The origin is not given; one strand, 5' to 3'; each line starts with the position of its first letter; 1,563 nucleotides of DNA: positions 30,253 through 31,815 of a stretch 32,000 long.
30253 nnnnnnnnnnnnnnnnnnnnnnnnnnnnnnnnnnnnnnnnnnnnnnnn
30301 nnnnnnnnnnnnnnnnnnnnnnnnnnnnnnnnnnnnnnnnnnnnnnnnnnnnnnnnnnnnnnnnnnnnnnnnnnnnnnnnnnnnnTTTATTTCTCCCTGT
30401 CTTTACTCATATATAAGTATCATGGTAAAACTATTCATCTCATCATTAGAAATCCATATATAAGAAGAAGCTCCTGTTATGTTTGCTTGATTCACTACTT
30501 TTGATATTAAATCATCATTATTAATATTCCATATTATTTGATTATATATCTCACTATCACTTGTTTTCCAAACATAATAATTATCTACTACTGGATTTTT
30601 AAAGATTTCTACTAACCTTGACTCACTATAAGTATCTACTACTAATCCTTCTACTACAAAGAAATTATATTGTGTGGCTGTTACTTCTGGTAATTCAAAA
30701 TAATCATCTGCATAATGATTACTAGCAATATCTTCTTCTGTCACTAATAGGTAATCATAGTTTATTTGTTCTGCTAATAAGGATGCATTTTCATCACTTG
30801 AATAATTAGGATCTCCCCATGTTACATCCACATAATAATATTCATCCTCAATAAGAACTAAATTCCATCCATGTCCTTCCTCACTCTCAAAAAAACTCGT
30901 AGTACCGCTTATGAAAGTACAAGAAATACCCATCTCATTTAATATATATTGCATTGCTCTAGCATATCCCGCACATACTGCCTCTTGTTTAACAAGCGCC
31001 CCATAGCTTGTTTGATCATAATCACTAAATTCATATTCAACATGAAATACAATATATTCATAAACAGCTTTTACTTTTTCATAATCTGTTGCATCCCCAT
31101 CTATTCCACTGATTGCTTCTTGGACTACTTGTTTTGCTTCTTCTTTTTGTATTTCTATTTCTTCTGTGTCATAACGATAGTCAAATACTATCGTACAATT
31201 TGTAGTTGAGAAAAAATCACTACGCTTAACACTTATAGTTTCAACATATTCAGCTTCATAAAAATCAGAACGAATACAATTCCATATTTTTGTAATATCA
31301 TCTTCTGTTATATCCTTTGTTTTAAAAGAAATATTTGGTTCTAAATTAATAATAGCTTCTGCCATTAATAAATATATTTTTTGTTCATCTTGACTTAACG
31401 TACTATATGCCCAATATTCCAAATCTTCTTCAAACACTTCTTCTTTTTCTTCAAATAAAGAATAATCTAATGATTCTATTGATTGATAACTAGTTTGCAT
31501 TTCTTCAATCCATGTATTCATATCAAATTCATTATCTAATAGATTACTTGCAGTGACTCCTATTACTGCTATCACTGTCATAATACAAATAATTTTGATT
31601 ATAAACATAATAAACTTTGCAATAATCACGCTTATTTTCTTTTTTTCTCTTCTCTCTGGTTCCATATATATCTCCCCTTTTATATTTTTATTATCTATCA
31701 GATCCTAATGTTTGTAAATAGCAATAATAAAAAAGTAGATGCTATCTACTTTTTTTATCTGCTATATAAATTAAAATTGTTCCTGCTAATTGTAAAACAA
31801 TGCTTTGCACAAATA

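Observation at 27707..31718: Self-contained two-gene operon: membrane-anchored transglutaminase-like protein plus a membrane-inserted SF2 helicase (candidate undescribed system)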

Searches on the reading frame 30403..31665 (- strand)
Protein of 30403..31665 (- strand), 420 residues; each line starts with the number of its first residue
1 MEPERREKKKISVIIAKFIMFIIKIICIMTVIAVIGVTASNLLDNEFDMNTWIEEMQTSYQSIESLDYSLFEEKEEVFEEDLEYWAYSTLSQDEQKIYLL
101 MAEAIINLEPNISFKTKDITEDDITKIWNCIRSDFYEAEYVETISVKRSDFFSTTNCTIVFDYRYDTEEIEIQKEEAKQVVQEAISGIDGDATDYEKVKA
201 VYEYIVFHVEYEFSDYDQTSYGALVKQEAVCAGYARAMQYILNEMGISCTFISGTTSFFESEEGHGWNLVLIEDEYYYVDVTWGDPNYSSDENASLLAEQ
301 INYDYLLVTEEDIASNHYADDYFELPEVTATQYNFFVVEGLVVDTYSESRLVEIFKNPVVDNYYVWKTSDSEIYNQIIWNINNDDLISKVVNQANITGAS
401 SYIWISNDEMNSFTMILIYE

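Call 3: search_protein_families(library=pfam, proteins=[window:30403-31665:-], max_evalue=0.01)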
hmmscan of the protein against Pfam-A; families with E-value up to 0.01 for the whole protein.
window:30403-31665:- (420 aa): 2 families
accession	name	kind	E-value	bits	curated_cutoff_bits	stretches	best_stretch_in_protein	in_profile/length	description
PF01841.26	Transglut_core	-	5.1e-11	43.2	23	1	189-280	9-107/108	Transglutaminase-like superfamily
PF04473.18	DUF553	-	2.4e-05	24.3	20.5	1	194-281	33-113/140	Transglutaminase-like domain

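Call 4: search_protein_families(library=padloc, proteins=[window:30403-31665:-], max_evalue=0.01)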
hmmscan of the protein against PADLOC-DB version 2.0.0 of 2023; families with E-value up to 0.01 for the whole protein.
window:30403-31665:- (420 aa): 0 families

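Call 5: search_protein_families(library=ncbifam, proteins=[window:30403-31665:-], max_evalue=0.01)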
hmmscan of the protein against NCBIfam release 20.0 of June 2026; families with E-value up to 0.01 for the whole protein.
window:30403-31665:- (420 aa): 1 family
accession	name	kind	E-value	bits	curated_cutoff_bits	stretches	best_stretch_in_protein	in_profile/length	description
NF045980.1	MAG6410_fam_LP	equivalog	5.4e-32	111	450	1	167-354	140-323/622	MAG6410 family transglutaminase-related lipoprotein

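Call 19: find_homologous_proteins(query=window:30403-31665:-)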
Query window:30403-31665:- (420 aa): 4249 proteins with E <= 0.001 among 7172 candidates; the best 120 are listed.
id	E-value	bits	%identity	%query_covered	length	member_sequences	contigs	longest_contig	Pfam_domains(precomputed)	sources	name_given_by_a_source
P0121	5.6e-272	920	100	100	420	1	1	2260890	PF01841.26,PF04473.19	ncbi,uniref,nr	ncbi:transglutaminase domain-containing protein [Tannockella kyphosi]|uniref:transglutaminase domain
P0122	1.6e-256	869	95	100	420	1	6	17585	PF01841.26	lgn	-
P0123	8.5e-51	191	32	85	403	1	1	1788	PF01841.26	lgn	-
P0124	1.3e-48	184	30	88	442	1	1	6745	PF01841.26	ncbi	-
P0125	1.3e-47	181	34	82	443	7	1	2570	PF01841.26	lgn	-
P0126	1.3e-47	181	35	72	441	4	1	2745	PF01841.26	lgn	-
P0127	1.4e-47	181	36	68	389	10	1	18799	PF01841.26,PF04473.19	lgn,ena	-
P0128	1.4e-46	178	30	91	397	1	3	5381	PF01841.26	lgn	-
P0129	1.7e-46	177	34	77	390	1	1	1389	PF01841.26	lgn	-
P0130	2.6e-46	177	32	91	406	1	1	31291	PF01841.26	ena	-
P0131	3.0e-46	176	29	99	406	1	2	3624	PF01841.26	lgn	-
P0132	4.6e-46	176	30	99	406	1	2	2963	PF01841.26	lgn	-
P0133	6.5e-46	175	35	73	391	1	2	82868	PF01841.26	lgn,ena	-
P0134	6.5e-46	175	35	70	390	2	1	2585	PF01841.26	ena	-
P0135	6.5e-46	175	34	73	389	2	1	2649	PF01841.26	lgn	-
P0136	9.6e-46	175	32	80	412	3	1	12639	PF01841.26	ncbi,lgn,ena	-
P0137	2.5e-45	173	31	86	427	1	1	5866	PF01841.26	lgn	-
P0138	3.6e-45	173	30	90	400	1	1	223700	PF01841.26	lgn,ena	-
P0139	3.9e-45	173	34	80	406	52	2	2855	PF01841.26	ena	-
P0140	4.2e-45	173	32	77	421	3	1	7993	PF01841.26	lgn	-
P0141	4.5e-45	173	33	89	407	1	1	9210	PF01841.26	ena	-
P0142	5.1e-45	172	35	70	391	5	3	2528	PF01841.26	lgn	-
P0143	5.3e-45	172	34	70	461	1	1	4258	PF01841.26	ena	-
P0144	5.5e-45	172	35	67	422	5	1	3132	PF01841.26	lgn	-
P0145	5.8e-45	172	35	73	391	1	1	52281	PF01841.26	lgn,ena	-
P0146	5.8e-45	172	35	70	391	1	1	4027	PF01841.26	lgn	-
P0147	5.9e-45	172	35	73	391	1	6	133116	PF01841.26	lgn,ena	-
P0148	6.0e-45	172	31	84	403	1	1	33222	PF01841.26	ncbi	-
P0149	6.9e-45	172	29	90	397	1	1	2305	PF01841.26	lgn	-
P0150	7.0e-45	172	34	70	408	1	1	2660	PF01841.26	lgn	-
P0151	8.4e-45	172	34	70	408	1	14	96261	PF01841.26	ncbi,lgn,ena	-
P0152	8.5e-45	172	34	70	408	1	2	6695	PF01841.26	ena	-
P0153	9.4e-45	171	34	70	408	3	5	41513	PF01841.26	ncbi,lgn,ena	-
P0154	1.1e-44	171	34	70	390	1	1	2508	PF01841.26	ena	-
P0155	1.2e-44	171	34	70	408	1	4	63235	PF01841.26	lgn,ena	-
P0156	1.3e-44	171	34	70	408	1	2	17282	PF01841.26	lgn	-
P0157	1.3e-44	171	35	70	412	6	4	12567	PF01841.26,PF04473.19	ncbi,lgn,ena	-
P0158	1.4e-44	171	34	70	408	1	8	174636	PF01841.26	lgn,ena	-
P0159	1.6e-44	171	35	66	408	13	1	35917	PF01841.26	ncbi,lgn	-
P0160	1.6e-44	171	34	70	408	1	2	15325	PF01841.26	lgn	-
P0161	1.6e-44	171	31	99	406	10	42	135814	PF01841.26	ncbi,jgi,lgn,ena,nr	ncbi:transglutaminase domain-containing protein [Lachnospiraceae bacterium 42-17]|jgi:hypothetical p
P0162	1.7e-44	171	32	73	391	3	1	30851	PF01841.26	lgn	-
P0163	1.8e-44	171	33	75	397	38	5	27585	PF01841.26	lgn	-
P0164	1.9e-44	170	32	75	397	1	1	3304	PF01841.26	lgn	-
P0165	1.9e-44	170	32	75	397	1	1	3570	PF01841.26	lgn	-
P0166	1.9e-44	170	34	71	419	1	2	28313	PF01841.26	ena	-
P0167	2.1e-44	170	30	84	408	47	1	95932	PF01841.26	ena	-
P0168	2.1e-44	170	33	76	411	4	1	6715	PF01841.26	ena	-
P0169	2.2e-44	170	35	70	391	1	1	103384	PF01841.26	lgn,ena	-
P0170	2.2e-44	170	33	73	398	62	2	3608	PF01841.26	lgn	-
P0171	2.3e-44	170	35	68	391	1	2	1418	PF01841.26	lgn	-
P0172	2.3e-44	170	36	61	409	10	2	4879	PF01841.26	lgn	-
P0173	2.3e-44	170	33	76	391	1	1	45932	PF01841.26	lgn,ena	-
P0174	2.3e-44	170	35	73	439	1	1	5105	PF01841.26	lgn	-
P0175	2.6e-44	170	35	74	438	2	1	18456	PF01841.26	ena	-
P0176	2.6e-44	170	33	73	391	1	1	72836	PF01841.26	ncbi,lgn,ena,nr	ncbi:MAG: hypothetical protein HDR06_00115 [Lachnospiraceae bacterium]|nr:hypothetical protein [Lach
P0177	2.8e-44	170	33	80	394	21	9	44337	PF01841.26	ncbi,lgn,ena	-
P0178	2.9e-44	170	34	70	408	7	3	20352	PF01841.26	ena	-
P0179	3.2e-44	170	34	73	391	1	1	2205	PF01841.26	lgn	-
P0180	3.3e-44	170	34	68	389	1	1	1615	PF01841.26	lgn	-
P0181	3.4e-44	170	34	70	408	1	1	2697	PF01841.26,PF04473.19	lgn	-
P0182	3.5e-44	170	34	73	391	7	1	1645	PF01841.26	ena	-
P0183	3.6e-44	170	32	74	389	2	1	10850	PF01841.26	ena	-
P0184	3.9e-44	169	34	72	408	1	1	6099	PF01841.26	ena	-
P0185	4.2e-44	169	35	67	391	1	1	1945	PF01841.26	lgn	-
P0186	4.2e-44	169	34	70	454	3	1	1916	PF00797.24,PF01841.26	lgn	-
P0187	4.5e-44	169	31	84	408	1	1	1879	PF01841.26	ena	-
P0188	4.6e-44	169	32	75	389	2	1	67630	PF01841.26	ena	-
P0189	4.6e-44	169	34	70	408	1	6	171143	PF01841.26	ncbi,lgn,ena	-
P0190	4.7e-44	169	34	70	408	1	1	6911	PF01841.26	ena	-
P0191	4.8e-44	169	33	68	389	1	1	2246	PF01841.26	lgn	-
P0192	4.8e-44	169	34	70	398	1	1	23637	PF01841.26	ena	-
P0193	5.1e-44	169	31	80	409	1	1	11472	PF01841.26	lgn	-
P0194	5.1e-44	169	34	73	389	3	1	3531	PF01841.26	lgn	-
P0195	5.4e-44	169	32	80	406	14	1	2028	PF01841.26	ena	-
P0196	5.9e-44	169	34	70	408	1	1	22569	PF01841.26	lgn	-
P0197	6.0e-44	169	34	70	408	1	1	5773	PF01841.26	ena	-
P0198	6.2e-44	169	32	81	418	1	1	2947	PF01841.26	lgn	-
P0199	6.3e-44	169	34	70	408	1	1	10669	PF01841.26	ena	-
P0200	6.5e-44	169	33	75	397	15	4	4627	PF01841.26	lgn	-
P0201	6.5e-44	169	33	75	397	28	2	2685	PF01841.26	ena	-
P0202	8.0e-44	168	32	79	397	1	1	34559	PF01841.26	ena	-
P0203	8.8e-44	168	32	80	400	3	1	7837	PF01841.26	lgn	-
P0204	1.0e-43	168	34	73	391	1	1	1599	PF01841.26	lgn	-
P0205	1.0e-43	168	32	75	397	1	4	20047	PF01841.26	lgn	-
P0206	1.1e-43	168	34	70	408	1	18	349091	PF01841.26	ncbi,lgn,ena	-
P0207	1.3e-43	168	32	75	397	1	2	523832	PF01841.26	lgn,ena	-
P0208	1.3e-43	168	30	93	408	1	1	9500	PF01841.26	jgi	-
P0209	1.4e-43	168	34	65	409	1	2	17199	PF01841.26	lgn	-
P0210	1.4e-43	168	34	70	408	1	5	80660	PF01841.26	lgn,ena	-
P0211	1.4e-43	168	34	73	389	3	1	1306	PF01841.26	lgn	-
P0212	1.5e-43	168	34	70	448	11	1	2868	PF01841.26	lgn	-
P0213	1.7e-43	167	31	99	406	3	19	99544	PF01841.26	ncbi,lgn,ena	ncbi:MAG: hypothetical protein K1W34_21385 [Lachnospiraceae bacterium]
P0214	1.7e-43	167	33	73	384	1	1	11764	PF01841.26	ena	-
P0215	1.7e-43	167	32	88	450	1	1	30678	PF01841.26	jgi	-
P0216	1.8e-43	167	33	73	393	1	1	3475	PF01841.26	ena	-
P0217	1.8e-43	167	33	73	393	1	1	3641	PF01841.26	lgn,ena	-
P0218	1.9e-43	167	34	70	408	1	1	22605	PF01841.26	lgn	-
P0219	1.9e-43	167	34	73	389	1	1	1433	PF01841.26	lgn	-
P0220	2.2e-43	167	34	70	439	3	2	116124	PF01841.26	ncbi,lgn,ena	-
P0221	2.3e-43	167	32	75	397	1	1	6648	PF01841.26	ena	-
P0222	2.6e-43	167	34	72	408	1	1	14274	PF01841.26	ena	-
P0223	2.7e-43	167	34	72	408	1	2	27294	PF01841.26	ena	-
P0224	2.8e-43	167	34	70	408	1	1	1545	PF01841.26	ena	-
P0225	2.8e-43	167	32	83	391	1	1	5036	PF01841.26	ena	-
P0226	2.9e-43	167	34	72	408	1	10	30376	PF01841.26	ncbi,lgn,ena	-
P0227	2.9e-43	167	35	66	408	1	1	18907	PF01841.26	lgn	-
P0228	3.2e-43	166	32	75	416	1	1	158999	PF01841.26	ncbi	-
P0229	3.2e-43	166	35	66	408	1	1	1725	PF01841.26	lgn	-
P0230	3.3e-43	166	35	66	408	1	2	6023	PF01841.26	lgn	-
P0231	3.3e-43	166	33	70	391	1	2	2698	PF01841.26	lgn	-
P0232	3.3e-43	166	34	72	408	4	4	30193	PF01841.26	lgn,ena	-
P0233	3.4e-43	166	33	70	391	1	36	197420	PF01841.26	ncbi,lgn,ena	-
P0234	3.4e-43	166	35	70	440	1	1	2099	PF01841.26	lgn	-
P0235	3.6e-43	166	36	70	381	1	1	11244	PF01841.26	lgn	-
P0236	3.7e-43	166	35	66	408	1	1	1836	PF01841.26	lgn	-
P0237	3.7e-43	166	33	70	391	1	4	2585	PF01841.26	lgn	-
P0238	3.8e-43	166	34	73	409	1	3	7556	PF01841.26,PF04473.19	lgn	-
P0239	3.8e-43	166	36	70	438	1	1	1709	PF01841.26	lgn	-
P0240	3.9e-43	166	34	65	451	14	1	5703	PF01841.26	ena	-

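Call 20: find_encoding_contigs(protein=P0122, flank=6000, max_places=2)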
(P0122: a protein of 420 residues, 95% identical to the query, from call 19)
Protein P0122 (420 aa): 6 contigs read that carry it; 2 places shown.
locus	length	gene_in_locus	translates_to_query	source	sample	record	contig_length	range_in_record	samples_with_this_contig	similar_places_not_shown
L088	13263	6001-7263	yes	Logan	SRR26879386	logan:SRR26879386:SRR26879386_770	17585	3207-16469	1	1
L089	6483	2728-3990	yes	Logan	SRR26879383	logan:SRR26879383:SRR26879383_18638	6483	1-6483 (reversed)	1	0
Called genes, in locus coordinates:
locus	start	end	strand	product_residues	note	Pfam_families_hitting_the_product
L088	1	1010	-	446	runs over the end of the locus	PF01695:IstB_IS21, PF00308:Bac_DnaA, PF00004:AAA (weak), PF08299:Bac_DnaA_C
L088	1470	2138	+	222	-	-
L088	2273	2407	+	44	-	PF00468:Ribosomal_L34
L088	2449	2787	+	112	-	PF00825:Ribonuclease_P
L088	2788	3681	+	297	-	PF02096:60KD_IMP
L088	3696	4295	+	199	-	PF14804:Jag_N, PF13083:KH_KhpA-B, PF01424:R3H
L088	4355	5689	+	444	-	PF10396:TrmE_N, PF08477:Roc (faint), PF12631:MnmE_helical, PF00009:GTP_EFTU (faint), PF00071:Ras (weak), PF01926:MMR_HSR1, PF02421:FeoB_N, PF04548:AIG1 (weak), +1 more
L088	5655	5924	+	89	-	-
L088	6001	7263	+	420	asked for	PF01841:Transglut_core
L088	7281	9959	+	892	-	PF00176:SNF2-rel_dom, PF00270:DEAD (weak), PF04851:ResIII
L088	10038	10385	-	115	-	PF03960:ArsC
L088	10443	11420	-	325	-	PF01408:GFO_IDH_MocA, PF22725:GFO_IDH_MocA_C3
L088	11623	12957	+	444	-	PF03448:MgtE_N, PF00571:CBS (weak), PF01769:MgtE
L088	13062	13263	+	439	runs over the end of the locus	?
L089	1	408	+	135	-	?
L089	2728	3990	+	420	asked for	PF01841:Transglut_core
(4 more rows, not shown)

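Call 21: find_encoding_contigs(protein=P0161, flank=5000, max_places=2)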
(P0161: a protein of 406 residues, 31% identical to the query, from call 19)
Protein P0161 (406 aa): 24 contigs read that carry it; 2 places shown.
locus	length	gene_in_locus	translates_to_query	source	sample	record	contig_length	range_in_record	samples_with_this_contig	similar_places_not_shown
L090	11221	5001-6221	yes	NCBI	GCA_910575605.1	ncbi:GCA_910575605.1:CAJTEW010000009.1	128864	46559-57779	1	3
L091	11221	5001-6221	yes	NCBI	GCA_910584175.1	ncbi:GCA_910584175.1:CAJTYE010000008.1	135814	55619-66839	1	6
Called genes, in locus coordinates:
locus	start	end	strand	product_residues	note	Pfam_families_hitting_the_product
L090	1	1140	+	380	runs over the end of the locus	PF02670:DXP_reductoisom, PF08436:DXP_redisom_C, PF13288:DXPR_C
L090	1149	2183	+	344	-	PF02163:Peptidase_M50, PF13180:PDZ_2, PF00595:PDZ (faint), PF17820:PDZ_6 (weak)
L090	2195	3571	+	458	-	PF01943:Polysacc_synt (faint), PF01554:MatE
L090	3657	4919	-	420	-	PF01471:PG_binding_1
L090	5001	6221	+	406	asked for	PF01841:Transglut_core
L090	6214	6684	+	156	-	PF01478:Peptidase_A24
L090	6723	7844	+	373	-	PF00988:CPSase_sm_chain, PF00117:GATase, PF07722:Peptidase_C26 (weak)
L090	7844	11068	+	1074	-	PF25596:CPSase_L_D1, PF02786:CPSase_L_D2, PF02787:CPSase_L_D3, PF25596:CPSase_L_D1, PF02222:ATP-grasp, PF02655:ATP-grasp_3, PF02786:CPSase_L_D2, PF07478:Dala_Dala_lig_C, +5 more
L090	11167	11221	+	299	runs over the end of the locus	PF00005:ABC_tran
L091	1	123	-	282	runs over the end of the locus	-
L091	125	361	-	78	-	PF12844:HTH_19 (weak), PF01381:HTH_3 (weak), PF13443:HTH_26 (weak)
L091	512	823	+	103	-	PF13560:HTH_31, PF12844:HTH_19, PF01381:HTH_3, PF13443:HTH_26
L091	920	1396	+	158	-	PF13470:PIN_3 (weak)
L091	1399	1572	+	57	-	-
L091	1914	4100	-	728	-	PF05272:VapE-like_dom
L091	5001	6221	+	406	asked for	PF01841:Transglut_core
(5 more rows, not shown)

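Call 22: find_encoding_contigs(protein=P0130, flank=5000, max_places=2)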
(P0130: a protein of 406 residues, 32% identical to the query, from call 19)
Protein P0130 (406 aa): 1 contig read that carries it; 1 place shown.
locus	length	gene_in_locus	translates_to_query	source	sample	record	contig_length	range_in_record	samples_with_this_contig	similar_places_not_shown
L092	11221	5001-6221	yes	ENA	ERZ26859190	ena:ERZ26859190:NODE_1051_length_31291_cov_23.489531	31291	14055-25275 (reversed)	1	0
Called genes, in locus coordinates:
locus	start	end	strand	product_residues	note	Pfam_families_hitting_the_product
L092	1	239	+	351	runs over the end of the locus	PF09546:Spore_III_AE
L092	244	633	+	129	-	PF09581:Spore_III_AF (weak)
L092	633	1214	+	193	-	-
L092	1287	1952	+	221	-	PF12685:SpoIIIAH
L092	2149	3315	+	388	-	PF01676:Metalloenzyme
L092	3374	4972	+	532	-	PF00009:GTP_EFTU, PF01926:MMR_HSR1 (faint), PF22042:EF-G_D2, PF03144:GTP_EFTU_D2, PF16658:RF3_C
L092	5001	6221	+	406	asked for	PF01841:Transglut_core (weak)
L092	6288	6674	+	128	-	PF03780:Asp23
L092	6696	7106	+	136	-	PF01029:NusB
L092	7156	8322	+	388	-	PF01336:tRNA_anti-codon, PF13742:tRNA_anti_2, PF02601:Exonuc_VII_L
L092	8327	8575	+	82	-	PF02609:Exonuc_VII_S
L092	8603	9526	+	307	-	PF00348:polyprenyl_synt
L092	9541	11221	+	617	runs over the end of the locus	PF13292:DXP_synthase_N, PF17147:PFOR_II (faint), PF02779:Transket_pyr, PF02780:Transketolase_C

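Call 77: search_solved_structures(query=A5, max_evalue=0.01)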
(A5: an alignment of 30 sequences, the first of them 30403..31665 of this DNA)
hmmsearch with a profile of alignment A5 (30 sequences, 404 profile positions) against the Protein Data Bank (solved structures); distinct sequences matched with E-value up to 0.01: 2.
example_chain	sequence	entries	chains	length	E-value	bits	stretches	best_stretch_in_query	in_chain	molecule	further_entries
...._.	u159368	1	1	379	1.3e-55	192.1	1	63-381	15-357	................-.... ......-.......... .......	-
4xz7_A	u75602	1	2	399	0.0019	20.4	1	149-267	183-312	Putative uncharacterized protein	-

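Call 81: search_solved_structures(query=window:30403-31665:-, max_evalue=0.01, show_alignments=1)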
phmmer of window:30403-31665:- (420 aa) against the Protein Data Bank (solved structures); distinct sequences matched with E-value up to 0.01: 1.
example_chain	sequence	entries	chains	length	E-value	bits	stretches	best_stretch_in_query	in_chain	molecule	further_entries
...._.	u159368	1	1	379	1.9e-14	56.8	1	73-318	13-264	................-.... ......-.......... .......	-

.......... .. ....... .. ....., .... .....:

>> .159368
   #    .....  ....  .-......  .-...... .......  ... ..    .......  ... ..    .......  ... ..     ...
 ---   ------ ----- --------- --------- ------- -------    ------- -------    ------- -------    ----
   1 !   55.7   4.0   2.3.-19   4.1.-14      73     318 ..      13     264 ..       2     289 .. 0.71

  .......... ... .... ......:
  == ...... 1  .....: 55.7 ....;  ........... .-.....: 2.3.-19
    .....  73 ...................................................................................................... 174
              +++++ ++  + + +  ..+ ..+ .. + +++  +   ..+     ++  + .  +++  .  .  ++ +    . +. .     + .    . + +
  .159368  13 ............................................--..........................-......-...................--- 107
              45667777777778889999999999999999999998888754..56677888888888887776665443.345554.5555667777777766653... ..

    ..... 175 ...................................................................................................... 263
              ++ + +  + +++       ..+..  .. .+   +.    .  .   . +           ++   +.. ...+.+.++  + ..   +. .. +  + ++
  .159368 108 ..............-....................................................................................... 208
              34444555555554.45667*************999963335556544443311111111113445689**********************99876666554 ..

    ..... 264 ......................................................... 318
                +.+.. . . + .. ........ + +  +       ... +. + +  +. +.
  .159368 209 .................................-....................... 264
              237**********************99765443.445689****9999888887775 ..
